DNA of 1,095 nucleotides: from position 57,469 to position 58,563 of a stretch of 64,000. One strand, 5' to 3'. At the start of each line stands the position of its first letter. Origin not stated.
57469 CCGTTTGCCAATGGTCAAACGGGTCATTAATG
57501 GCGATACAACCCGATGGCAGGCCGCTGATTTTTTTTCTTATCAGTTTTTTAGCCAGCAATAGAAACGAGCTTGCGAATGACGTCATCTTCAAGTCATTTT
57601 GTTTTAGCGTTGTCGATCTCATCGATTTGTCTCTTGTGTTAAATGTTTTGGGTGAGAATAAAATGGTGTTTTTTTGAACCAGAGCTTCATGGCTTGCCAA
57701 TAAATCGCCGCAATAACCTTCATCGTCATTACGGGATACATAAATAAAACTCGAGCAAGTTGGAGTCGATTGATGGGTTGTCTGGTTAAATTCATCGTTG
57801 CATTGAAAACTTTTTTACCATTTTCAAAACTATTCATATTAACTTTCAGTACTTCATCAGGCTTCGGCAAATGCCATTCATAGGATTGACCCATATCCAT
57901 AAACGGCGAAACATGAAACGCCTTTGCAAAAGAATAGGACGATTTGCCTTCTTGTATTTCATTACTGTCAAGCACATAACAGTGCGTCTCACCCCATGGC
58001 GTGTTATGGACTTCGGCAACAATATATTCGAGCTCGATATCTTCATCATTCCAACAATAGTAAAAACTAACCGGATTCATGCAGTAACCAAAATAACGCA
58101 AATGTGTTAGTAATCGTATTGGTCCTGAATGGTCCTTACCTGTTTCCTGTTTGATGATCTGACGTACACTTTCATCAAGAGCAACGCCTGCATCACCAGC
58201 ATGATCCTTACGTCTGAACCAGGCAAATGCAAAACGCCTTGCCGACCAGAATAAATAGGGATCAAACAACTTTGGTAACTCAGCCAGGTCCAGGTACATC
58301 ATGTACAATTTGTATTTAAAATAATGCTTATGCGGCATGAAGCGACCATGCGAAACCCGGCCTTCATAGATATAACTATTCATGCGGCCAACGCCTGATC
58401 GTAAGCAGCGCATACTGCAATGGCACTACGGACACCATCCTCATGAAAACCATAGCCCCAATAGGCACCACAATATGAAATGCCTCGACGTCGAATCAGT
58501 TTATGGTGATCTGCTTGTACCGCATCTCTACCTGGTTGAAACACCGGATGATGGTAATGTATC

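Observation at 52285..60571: Ten-gene lipid-modification operon resembling bacterial furan / methylated fatty-acid pathways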

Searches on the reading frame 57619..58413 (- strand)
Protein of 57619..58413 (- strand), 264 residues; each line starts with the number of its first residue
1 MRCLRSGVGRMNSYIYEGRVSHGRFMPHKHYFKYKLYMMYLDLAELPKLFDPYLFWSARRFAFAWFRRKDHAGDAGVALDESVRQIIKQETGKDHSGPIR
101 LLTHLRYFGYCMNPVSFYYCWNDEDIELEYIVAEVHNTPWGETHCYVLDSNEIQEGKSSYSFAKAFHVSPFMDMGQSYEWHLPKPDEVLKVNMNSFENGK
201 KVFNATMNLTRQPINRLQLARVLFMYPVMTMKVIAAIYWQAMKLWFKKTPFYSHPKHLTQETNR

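Call 3: search_protein_families(library=pfam, proteins=[window:57619-58413:-], max_evalue=0.01)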
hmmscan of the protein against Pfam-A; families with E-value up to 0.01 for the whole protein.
window:57619-58413:- (264 aa): 1 family
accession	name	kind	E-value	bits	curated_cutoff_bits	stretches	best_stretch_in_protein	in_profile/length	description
PF07103.16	DUF1365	-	5.8e-84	281.8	25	1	15-256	1-234/235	Protein of unknown function (DUF1365)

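Call 9: find_encoding_contigs(protein=window:57619-58413:-, flank=10000, max_places=6)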
Protein window:57619-58413:- (264 aa): no gene with exactly this product is on record in the collection.

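Call 11: search_protein_families(library=ncbifam, proteins=[window:57619-58413:-], max_evalue=0.001)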
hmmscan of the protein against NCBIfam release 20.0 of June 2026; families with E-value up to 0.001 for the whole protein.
window:57619-58413:- (264 aa): 0 families

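Call 15: find_homologous_proteins(query=window:57619-58413:-, max_evalue=0.00001)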
Query window:57619-58413:- (264 aa): 7999 proteins with E <= 0.00001 among 8000 candidates; the best 120 are listed.
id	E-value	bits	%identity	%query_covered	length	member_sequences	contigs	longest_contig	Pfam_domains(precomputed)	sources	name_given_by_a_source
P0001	8.6e-177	604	100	96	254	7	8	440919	PF07103.17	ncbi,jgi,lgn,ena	jgi:DUF1365 family protein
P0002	3.7e-132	458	75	96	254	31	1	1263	PF07103.17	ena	-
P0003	4.4e-127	441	73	96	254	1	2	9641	PF07103.17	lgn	-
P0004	5.3e-127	441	72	96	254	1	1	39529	PF07103.17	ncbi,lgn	-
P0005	1.2e-126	440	71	96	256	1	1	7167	PF07103.17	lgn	-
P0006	1.1e-125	437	70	96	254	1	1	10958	PF07103.17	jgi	jgi:uncharacterized protein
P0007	2.1e-125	436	71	96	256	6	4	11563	PF07103.17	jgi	jgi:uncharacterized protein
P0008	1.5e-124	433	72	96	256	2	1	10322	PF07103.17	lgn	-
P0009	1.0e-122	427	72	95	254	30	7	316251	PF07103.17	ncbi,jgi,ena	jgi:uncharacterized protein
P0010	1.1e-122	427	70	96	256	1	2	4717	PF07103.17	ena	-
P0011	2.8e-122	426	69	96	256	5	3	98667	PF07103.17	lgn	-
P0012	4.3e-122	425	69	96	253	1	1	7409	PF07103.17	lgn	-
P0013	1.6e-121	423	69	95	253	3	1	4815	PF07103.17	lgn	-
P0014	2.8e-121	422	70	96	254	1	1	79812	PF07103.17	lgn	-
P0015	1.3e-120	420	69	95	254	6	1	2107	PF07103.17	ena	-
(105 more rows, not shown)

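Call 16: find_encoding_contigs(protein=P0001, flank=10000, max_places=4)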
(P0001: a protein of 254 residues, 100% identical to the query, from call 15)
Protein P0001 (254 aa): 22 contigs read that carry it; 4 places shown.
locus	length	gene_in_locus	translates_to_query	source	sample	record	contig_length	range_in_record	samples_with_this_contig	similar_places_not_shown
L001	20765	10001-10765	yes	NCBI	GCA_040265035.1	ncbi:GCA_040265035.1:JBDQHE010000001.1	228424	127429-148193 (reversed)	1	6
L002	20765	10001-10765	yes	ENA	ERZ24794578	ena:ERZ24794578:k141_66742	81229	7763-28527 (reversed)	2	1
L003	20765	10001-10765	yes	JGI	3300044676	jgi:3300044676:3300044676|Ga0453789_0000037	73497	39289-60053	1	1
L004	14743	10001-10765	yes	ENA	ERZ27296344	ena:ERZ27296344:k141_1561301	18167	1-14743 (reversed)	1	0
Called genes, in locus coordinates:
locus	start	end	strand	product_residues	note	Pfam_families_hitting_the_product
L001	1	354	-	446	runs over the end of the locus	PF01523:PmbA_TldD_1st, PF19290:PmbA_TldD_2nd, PF19289:PmbA_TldD_3rd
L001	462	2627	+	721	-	PF00580:UvrD-helicase, PF13245:AAA_19, PF13604:AAA_30 (faint), PF01443:Viral_helicase1 (faint), PF13361:UvrD_C, PF13538:UvrD_C_2, PF21196:PcrA_UvrD_tudor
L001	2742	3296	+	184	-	PF05076:SUFU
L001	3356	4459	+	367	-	PF03480:DctP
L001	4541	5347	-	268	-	PF00034:Cytochrom_C (weak), PF13442:Cytochrome_CBB3, PF00034:Cytochrom_C, PF13442:Cytochrome_CBB3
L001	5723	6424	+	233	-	PF00072:Response_reg, PF00486:Trans_reg_C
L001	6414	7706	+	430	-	PF00512:HisKA, PF02518:HATPase_c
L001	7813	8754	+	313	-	PF00487:FA_desaturase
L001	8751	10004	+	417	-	PF01266:DAO (faint), PF01593:Amino_oxidase, PF13450:NAD_binding_8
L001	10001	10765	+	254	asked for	PF07103:DUF1365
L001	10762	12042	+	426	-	PF02353:CMAS, PF13489:Methyltransf_23, PF08241:Methyltransf_11, PF08242:Methyltransf_12, PF13649:Methyltransf_25, PF13847:Methyltransf_31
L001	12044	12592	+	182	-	PF11086:DUF2878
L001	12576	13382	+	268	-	PF06966:DUF1295, PF02544:Steroid_dh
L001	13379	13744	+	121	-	PF07343:DUF1475 (weak)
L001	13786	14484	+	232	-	-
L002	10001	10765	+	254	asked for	PF07103:DUF1365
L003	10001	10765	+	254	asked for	PF07103:DUF1365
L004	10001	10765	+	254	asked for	PF07103:DUF1365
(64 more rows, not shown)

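Call 18: find_related_loci(query=A1, collection=genome_contigs, flank=10000)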
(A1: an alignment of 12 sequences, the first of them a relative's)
Query A1 (254 aa) in genome_contigs; peptide patterns used: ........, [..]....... (x = any residue, [..] = any of these).
600 stretches matched a pattern (row limit reached: there are more); 594 encode a relative of the query (tblastn E <= 1e-3); the best 80 are kept; 80 distinct loci.
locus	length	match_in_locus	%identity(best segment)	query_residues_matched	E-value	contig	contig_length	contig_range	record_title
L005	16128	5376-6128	73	1-251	2e-126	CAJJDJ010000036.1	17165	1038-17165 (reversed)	MAG: Thiotrichaceae bacterium UBA7359 isolate FRAM18_bin315 genome assembly, contig: FRAM18_bin315-36, whole genome shot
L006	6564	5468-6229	61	1-252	1e-103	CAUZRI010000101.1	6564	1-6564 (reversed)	MAG: Gammaproteobacteria bacterium isolate CB4_SCM.19 genome assembly, contig: Ga0302127_10007693, whole genome shotgun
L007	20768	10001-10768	59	1-254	2e-102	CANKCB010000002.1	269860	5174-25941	MAG: Gammaproteobacteria bacterium isolate RH-27jun17-231 genome assembly, contig: RH-27jun17-C55, whole genome shotgun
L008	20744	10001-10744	59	1-246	1e-99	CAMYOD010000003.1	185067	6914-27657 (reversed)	MAG: uncultured Gammaproteobacteria bacterium isolate ES_M_Gamma_001 genome assembly, contig: scaffold_116, whole genome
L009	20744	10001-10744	57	2-247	2e-95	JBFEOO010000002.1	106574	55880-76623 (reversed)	MAG: Arenicellales bacterium isolate Mix_mud04.2021.02.41 k141_155862_length_106574_cov_17.5831, whole genome shotgun se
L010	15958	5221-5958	53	1-245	7e-91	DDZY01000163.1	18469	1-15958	MAG TPA_asm: Proteobacteria bacterium UBA2996 UBA2996_contig_60882, whole genome shotgun sequence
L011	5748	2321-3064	54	1-246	2e-90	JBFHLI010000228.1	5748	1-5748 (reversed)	MAG: Gammaproteobacteria bacterium isolate Mix_sand07.2021.05.Z.24 k141_679219_length_5748_cov_11.4446, whole genome sho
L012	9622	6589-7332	56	1-246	4e-90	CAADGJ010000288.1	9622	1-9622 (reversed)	uncultured Nitrosospira sp. isolate NOB2.fa.gz genome assembly, contig: k127_361942, whole genome shotgun sequence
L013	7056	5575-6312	54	1-245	2e-89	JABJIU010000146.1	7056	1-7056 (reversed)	MAG: Proteobacteria bacterium isolate SI074_bin51 k141_606362, whole genome shotgun sequence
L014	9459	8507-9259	54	1-249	1e-89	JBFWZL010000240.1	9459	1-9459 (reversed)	MAG: Candidatus Binatia bacterium isolate CA_2019_TPBS_187 NODE_28307_length_9459_cov_3.398736_TPBS, whole genome shotgu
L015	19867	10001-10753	53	1-250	4e-89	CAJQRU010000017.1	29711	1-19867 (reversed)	MAG: uncultured Gammaproteobacteria bacterium isolate RIS_SAG_16 genome assembly, contig: c_000000001256, whole genome s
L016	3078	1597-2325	57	1-247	1e-90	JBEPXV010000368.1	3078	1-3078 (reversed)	MAG: Gammaproteobacteria bacterium isolate 02_S197.semibin_refined.117_sub NODE_35203_length_3078_cov_8.250085, whole ge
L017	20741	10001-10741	54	1-245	3e-89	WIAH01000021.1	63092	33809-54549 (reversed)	MAG: Nitrospira sp. CR1.3 NODE_306_length_63092_cov_13.3788, whole genome shotgun sequence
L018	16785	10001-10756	54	1-250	6e-89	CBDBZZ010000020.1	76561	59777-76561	MAG: Bryobacterales bacterium isolate 74d63353-912c-4bc9-bbc2-a65f7fa8b3d4 genome assembly, contig: contig_20, whole gen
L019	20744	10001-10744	54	1-245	4e-89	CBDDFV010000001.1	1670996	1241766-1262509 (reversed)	MAG: Phycisphaerales bacterium isolate e08524e6-72c2-4009-ade9-8bacfec4bf15 genome assembly, contig: contig_1, whole gen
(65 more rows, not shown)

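Call 24: search_dna_similar(query=window:57619-58383:-, collection=plasmids, mode=protein, max_rows=40)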
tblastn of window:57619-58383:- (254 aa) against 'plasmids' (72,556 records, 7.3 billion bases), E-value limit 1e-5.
Records with a match: 104; places in all: 109; records where one place covers at least 80% of the query: 90.
Best place of each record, by identity: <60% 104.
By first word of the organism name: Pseudoalteromonas 14; Ensifer 11; Shinella 8; Mesorhizobium 7; Acinetobacter 7; Aminobacter 6; Rhizobium 5; Azospirillum 5; Salinivibrio 4; Cupriavidus 4; and 21 more.
By predicted mobility (MOB-suite, as given by PLSDB): non-mobilizable 83; mobilizable 15; conjugative 6.
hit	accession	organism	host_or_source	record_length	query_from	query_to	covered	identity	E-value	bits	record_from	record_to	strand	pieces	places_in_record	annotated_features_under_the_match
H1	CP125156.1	Klebsiella pneumoniae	-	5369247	1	252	99%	38.5%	2e-50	183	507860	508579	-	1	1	DUF1365 domain-containing protein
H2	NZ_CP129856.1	Klebsiella pneumoniae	Homo sapiens,whole organism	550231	1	252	99%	38.5%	3e-45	169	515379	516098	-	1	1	DUF1365 domain-containing protein | cyclopropane-fatty-acyl-phospholipid synthase family protein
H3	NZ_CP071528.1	Legionella lytica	Acanthamoeba castellanii,bacterial ...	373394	1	253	100%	37.8%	1e-49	181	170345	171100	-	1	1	DUF1365 domain-containing protein | cyclopropane-fatty-acyl-phospholipid synthase family protein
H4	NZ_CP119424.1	Photobacterium sp. DA100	-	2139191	1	245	96%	37.9%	1e-41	158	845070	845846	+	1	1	none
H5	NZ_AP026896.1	Aeromonas caviae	Microbe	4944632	3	246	96%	37.7%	2e-42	160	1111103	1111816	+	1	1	none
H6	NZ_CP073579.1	Photobacterium sp. GJ3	-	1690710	1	245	96%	37.1%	1e-36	144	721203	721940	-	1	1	record has no annotation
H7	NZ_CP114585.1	Salinivibrio proteolyticus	-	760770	1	245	96%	36.5%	1e-37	146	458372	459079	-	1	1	DUF1365 family protein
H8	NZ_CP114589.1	Salinivibrio kushneri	-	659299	1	245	96%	36.3%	4e-38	148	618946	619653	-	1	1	DUF1365 domain-containing protein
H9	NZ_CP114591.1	Salinivibrio kushneri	-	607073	1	245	96%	35.9%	8e-38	147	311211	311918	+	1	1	DUF1365 domain-containing protein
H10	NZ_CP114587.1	Salinivibrio kushneri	-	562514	1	245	96%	35.9%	1e-37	147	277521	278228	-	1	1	DUF1365 domain-containing protein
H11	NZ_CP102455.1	Aeromonas sp. BC14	culture,river water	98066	3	246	96%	36.0%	2e-39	152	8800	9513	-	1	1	DUF1365 domain-containing protein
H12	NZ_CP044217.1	Mesorhizobium terrae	soil,soil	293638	5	246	95%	34.7%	5e-35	139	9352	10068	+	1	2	DUF1365 family protein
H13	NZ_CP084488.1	Ensifer adhaerens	cellculture,soil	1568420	2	253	99%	33.3%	2e-30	125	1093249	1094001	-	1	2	none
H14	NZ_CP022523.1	Pseudoalteromonas sp. NC201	pure culture,sea water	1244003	1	245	96%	34.3%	2e-37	146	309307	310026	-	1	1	none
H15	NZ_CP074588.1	Pseudoalteromonas piscicida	mixed culture,water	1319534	1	245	96%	34.3%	2e-37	146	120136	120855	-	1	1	none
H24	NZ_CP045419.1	Pseudoalteromonas sp. THAF3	pure culture,Surface of a polyethylene ...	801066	5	245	95%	33.7%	9e-35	138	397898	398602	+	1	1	DUF1365 domain-containing protein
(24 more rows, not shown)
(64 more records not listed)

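Call 25: get_annotated_region(hit=H3, flank=9000)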
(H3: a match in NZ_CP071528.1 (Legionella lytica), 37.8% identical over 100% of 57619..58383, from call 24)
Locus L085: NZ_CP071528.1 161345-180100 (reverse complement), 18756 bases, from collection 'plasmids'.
description: Legionella lytica strain PCM 2298 plasmid pLlyPCM2298_1, complete sequence
organism: Legionella lytica (NCBI taxid 96232)
taxonomy: Bacteria; Pseudomonadota; Gammaproteobacteria; Legionellales; Legionellaceae; Legionella; Legionella lytica
host: -; source: Acanthamoeba castellanii,bacterial culture; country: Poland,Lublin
typing (MOB-suite, as given by PLSDB): non-mobilizable
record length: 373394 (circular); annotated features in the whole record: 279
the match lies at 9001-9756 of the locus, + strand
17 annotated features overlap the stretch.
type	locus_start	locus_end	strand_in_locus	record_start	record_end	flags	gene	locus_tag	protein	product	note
CDS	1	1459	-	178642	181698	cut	-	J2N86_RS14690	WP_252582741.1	Tn3 family transposase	-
CDS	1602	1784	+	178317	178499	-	-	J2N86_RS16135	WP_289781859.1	recombinase family protein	GO:0006310 - DNA recombination [Evidence IEA]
CDS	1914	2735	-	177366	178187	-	-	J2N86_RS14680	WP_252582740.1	hypothetical protein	-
CDS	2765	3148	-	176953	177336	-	-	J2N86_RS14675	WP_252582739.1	hypothetical protein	-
CDS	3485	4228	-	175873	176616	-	-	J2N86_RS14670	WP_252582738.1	hypothetical protein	-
CDS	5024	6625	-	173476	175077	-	-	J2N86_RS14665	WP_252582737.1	hypothetical protein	-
CDS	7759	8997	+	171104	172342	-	-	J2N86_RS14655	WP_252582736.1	FAD-dependent oxidoreductase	-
CDS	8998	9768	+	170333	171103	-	-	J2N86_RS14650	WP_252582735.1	DUF1365 domain-containing protein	-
CDS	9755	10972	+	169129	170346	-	-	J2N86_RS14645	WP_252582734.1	cyclopropane-fatty-acyl-phospholipid synthase family protein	-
CDS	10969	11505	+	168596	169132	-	-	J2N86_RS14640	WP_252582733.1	DUF2878 domain-containing protein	-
CDS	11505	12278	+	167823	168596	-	-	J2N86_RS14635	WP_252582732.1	DUF1295 domain-containing protein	-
CDS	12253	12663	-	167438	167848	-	-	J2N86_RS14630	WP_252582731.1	DUF2177 family protein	-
CDS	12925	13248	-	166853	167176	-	-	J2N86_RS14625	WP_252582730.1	hypothetical protein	-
CDS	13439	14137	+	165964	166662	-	-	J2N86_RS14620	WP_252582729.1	SDR family oxidoreductase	-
CDS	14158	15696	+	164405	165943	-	-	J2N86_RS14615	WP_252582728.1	cryptochrome/photolyase family protein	-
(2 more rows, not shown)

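Call 26: get_annotated_region(hit=H24, flank=9000)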
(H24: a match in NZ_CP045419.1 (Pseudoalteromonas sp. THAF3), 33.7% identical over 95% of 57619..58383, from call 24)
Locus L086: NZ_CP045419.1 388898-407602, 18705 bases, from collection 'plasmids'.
description: Pseudoalteromonas sp. THAF3 plasmid pTHAF3_a, complete sequence
organism: Pseudoalteromonas sp. THAF3 (NCBI taxid 2587843)
taxonomy: Bacteria; Pseudomonadota; Gammaproteobacteria; Alteromonadales; Pseudoalteromonadaceae; Pseudoalteromonas; Pseudoalteromonas sp. THAF3
host: -; source: pure culture,Surface of a polyethylene microplastic particle present in tank 6 of a marine aquarium ...; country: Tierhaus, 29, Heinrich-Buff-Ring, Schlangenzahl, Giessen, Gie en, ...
typing (MOB-suite, as given by PLSDB): non-mobilizable
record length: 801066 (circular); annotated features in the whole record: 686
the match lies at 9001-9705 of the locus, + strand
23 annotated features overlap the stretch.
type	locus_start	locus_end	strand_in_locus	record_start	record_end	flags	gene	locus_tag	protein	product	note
CDS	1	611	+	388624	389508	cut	-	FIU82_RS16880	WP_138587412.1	LysR family transcriptional regulator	GO:0006355 - regulation of DNA-templated transcription [Evidence IEA]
CDS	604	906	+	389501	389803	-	-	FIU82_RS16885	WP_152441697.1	MGMT family protein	GO:0006281 - DNA repair [Evidence IEA]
CDS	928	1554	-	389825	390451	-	-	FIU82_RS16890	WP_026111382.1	hemolysin III family protein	-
CDS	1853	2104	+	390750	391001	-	-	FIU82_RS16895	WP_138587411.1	hypothetical protein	-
CDS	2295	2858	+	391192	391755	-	-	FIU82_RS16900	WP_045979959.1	LON peptidase substrate-binding domain-containing protein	-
CDS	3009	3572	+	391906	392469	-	-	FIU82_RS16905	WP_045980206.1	sigma-70 family RNA polymerase sigma factor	GO:0006352 - DNA-templated transcription initiation [Evidence IEA]; GO:0006355 - regulation of DNA-templated ...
CDS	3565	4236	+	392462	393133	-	-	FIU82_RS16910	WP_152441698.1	ChrR family anti-sigma-E factor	GO:0045892 - negative regulation of DNA-templated transcription [Evidence IEA]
CDS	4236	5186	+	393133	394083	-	-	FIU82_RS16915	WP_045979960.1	DUF523 and DUF1722 domain-containing protein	-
CDS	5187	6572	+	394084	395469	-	phrB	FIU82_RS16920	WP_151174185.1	deoxyribodipyrimidine photo-lyase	-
CDS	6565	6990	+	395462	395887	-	-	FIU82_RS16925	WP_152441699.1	nuclear transport factor 2 family protein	-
CDS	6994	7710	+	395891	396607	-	-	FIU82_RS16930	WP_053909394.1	SDR family NAD(P)-dependent oxidoreductase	-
CDS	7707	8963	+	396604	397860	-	-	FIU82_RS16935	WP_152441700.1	FAD-dependent oxidoreductase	-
CDS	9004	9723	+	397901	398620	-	-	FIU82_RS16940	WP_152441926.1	DUF1365 domain-containing protein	-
CDS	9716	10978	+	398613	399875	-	-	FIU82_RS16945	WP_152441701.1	cyclopropane-fatty-acyl-phospholipid synthase family protein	-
CDS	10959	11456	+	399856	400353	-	-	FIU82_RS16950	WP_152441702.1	DUF2878 domain-containing protein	-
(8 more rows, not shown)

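Call 27: get_annotated_region(hit=H12, flank=9000)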
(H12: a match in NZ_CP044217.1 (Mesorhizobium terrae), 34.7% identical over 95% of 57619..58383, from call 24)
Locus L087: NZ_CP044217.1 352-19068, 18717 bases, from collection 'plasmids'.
description: Mesorhizobium terrae strain NIBRBAC000500504 plasmid unnamed, complete sequence
organism: Mesorhizobium terrae (NCBI taxid 2725666)
taxonomy: Bacteria; Pseudomonadota; Alphaproteobacteria; Hyphomicrobiales; Phyllobacteriaceae; Mesorhizobium; Mesorhizobium terrae
host: -; source: soil,soil; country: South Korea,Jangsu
typing (MOB-suite, as given by PLSDB): mobilizable; replicon rep_cluster_2428; relaxase MOBP
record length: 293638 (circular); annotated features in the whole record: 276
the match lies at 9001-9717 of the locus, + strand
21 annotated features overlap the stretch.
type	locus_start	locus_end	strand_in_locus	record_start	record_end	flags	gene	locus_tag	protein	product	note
CDS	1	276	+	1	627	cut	-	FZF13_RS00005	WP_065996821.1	heme-binding protein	-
CDS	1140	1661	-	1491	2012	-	-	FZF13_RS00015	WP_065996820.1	lipocalin family protein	-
CDS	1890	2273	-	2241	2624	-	-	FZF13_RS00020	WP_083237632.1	DUF2147 domain-containing protein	-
CDS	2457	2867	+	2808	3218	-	-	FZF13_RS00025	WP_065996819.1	DUF2177 family protein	-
CDS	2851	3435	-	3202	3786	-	-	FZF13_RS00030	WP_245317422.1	hypothetical protein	-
CDS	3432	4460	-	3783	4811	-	-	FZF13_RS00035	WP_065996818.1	cyclopropane-fatty-acyl-phospholipid synthase family protein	-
CDS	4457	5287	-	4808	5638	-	-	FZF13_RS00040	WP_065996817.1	DUF1295 domain-containing protein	-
CDS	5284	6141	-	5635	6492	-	-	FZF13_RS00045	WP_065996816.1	alpha/beta hydrolase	-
CDS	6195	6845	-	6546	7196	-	-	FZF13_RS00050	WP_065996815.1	ChrR family anti-sigma-E factor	GO:0045892 - negative regulation of DNA-templated transcription [Evidence IEA]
CDS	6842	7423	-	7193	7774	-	-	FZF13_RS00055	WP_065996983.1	sigma-70 family RNA polymerase sigma factor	GO:0006352 - DNA-templated transcription initiation [Evidence IEA]; GO:0006355 - regulation of DNA-templated ...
CDS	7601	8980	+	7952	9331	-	-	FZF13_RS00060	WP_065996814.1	NAD(P)/FAD-dependent oxidoreductase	-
CDS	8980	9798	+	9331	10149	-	-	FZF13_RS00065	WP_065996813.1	DUF1365 family protein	-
CDS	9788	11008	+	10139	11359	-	-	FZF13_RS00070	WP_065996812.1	cyclopropane-fatty-acyl-phospholipid synthase family protein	-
CDS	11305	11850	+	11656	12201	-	-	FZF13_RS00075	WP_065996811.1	fasciclin domain-containing protein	-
CDS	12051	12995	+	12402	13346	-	msrP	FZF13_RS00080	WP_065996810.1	protein-methionine-sulfoxide reductase catalytic subunit MsrP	GO:0030091 - protein repair [Evidence IEA]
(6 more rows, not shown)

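Call 82: search_protein_representatives(protein=window:57619-58383:-)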
Query: 254 residues. Proteins with E-value up to 0.001 (for the whole library): 6270; up to 1e-10: 3852; up to 1e-30: 990. The best 150 are listed.
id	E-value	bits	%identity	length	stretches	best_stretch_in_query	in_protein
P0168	1.5e-88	313.3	53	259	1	2-246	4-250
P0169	2.0e-81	289.9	52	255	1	1-248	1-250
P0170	2.5e-80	286.3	53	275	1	1-247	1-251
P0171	1.5e-76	273.9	50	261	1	1-247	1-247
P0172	3.6e-76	272.6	65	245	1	70-252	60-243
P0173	5.8e-76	272.0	53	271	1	1-226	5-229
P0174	6.3e-76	271.8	48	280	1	3-252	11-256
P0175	2.7e-75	269.8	50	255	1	1-246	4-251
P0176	3.7e-74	266.0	49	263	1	2-251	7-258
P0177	3.8e-74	266.0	47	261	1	1-246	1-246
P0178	5.2e-74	265.6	48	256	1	2-253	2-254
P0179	1.0e-73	264.6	48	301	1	1-252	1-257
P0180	1.6e-73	264.0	49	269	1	1-247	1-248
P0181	2.7e-73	263.2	47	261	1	1-249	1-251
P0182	2.4e-71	256.8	47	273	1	3-251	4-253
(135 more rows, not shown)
